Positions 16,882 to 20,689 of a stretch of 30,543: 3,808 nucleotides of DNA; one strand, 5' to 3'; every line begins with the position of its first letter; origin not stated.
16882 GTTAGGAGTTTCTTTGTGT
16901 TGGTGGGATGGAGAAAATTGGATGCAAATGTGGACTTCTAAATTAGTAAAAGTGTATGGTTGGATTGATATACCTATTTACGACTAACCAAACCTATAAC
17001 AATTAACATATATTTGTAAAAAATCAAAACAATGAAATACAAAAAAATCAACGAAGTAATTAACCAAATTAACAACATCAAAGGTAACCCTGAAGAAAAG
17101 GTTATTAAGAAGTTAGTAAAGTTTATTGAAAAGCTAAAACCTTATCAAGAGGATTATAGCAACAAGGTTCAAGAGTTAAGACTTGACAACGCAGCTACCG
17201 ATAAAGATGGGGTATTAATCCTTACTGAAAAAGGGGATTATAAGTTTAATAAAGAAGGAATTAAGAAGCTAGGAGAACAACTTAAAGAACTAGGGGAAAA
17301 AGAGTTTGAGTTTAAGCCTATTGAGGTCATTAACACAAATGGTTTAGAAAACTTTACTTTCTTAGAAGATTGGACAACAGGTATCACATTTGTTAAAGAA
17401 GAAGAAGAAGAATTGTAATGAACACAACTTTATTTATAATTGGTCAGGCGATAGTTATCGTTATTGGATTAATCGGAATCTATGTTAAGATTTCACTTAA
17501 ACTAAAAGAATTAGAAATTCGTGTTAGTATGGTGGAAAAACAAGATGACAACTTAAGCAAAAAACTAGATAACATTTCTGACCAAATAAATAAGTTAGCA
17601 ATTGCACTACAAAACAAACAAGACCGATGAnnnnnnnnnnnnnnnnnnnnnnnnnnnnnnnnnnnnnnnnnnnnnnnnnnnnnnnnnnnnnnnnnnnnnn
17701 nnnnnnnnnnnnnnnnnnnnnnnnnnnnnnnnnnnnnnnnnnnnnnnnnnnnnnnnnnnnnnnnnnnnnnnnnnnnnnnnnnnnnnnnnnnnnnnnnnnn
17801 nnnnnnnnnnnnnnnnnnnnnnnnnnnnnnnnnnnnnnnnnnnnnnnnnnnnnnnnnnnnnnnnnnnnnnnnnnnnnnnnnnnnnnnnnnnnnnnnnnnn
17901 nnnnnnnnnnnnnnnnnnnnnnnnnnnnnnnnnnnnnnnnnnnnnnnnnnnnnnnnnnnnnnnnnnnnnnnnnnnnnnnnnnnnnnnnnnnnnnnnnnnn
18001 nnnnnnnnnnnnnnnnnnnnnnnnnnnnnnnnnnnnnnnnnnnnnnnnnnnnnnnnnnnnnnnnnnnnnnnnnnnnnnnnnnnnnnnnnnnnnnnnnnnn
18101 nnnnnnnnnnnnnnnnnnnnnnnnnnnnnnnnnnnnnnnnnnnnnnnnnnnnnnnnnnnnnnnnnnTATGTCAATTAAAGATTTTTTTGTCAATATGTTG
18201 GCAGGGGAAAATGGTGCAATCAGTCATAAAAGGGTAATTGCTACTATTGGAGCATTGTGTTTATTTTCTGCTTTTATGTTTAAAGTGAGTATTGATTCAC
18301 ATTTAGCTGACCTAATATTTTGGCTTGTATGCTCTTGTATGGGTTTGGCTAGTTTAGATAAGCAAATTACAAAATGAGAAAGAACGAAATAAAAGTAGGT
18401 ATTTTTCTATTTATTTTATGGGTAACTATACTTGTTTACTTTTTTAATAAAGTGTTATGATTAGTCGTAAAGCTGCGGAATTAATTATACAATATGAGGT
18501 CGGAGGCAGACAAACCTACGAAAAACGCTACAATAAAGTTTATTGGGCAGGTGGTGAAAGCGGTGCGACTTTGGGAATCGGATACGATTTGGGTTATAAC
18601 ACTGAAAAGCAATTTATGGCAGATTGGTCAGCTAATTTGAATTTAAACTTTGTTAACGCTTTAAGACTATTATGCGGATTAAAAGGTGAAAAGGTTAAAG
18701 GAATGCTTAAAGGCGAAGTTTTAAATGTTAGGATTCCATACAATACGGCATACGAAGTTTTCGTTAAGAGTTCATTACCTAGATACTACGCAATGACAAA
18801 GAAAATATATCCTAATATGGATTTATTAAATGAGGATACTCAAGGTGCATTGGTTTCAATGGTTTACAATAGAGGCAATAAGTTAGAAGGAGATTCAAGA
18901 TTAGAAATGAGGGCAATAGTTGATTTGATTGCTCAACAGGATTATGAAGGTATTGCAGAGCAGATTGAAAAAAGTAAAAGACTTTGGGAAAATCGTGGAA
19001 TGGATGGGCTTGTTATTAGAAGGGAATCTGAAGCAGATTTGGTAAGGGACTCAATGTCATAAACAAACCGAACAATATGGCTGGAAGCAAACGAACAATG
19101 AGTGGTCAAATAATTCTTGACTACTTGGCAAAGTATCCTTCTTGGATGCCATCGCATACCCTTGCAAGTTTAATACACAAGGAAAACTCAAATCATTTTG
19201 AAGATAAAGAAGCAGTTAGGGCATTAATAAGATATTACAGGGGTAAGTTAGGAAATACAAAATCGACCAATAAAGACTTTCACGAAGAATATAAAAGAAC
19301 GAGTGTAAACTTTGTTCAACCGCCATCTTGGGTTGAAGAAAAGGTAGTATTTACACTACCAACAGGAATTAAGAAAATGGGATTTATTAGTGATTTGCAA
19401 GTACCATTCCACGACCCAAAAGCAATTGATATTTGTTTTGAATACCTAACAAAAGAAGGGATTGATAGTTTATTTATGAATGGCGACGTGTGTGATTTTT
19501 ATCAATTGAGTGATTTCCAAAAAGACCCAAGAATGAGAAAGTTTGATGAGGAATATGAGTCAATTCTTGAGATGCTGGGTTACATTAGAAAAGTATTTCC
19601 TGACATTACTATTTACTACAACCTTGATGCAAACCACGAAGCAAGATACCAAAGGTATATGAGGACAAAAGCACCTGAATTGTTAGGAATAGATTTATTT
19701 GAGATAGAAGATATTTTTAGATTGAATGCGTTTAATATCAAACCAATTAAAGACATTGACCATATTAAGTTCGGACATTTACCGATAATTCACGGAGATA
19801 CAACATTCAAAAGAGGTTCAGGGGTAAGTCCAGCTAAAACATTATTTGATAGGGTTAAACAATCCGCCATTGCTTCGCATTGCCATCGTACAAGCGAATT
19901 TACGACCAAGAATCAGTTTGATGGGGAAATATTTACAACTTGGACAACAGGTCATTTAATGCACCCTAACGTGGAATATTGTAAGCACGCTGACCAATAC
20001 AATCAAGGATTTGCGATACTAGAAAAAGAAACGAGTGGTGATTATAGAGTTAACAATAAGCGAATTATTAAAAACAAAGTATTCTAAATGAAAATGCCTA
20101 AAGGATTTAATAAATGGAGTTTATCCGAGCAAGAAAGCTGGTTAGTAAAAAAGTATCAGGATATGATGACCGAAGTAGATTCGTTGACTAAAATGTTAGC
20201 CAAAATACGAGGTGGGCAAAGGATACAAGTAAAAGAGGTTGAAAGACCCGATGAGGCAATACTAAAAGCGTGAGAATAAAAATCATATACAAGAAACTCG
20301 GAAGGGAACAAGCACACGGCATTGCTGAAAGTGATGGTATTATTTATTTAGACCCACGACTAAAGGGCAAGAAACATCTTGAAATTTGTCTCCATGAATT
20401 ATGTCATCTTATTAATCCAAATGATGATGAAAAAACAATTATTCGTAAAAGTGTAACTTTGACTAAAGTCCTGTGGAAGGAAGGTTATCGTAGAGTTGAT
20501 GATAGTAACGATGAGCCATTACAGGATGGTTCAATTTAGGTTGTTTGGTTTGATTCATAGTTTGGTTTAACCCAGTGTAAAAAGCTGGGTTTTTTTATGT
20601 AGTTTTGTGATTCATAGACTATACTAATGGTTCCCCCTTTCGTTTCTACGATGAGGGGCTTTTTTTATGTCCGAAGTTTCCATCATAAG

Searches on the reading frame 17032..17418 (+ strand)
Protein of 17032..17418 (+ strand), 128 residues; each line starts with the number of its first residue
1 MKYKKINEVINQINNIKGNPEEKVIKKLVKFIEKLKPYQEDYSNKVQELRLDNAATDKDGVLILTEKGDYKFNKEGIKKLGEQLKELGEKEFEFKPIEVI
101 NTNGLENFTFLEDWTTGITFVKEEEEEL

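Call 45: search_protein_families(library=pfam, proteins=[window:17032-17418:+], max_evalue=0.01)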
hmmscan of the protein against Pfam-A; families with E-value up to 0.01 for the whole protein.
window:17032-17418:+ (128 aa): 2 families
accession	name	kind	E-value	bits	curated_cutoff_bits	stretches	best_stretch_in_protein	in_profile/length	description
PF19383.4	DUF5958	-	0.003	18.3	23.6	1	6-74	16-82/125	Family of unknown function (DUF5958)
PF00509.23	Hemagglutinin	-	0.0071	15.3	31.8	1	4-87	371-453/550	Haemagglutinin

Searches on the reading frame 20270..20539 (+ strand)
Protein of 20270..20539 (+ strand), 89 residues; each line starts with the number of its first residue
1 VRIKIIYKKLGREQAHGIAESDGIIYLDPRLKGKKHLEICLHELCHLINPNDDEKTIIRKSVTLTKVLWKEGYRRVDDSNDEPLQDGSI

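Call 45: search_protein_families(library=pfam, proteins=[window:20270-20539:+], max_evalue=0.01)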
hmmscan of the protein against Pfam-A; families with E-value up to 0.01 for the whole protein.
window:20270-20539:+ (89 aa): 1 family
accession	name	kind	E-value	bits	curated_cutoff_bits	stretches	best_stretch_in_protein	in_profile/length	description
PF06114.19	Peptidase_M78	-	0.0096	16.2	22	1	3-51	6-57/123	IrrE N-terminal-like domain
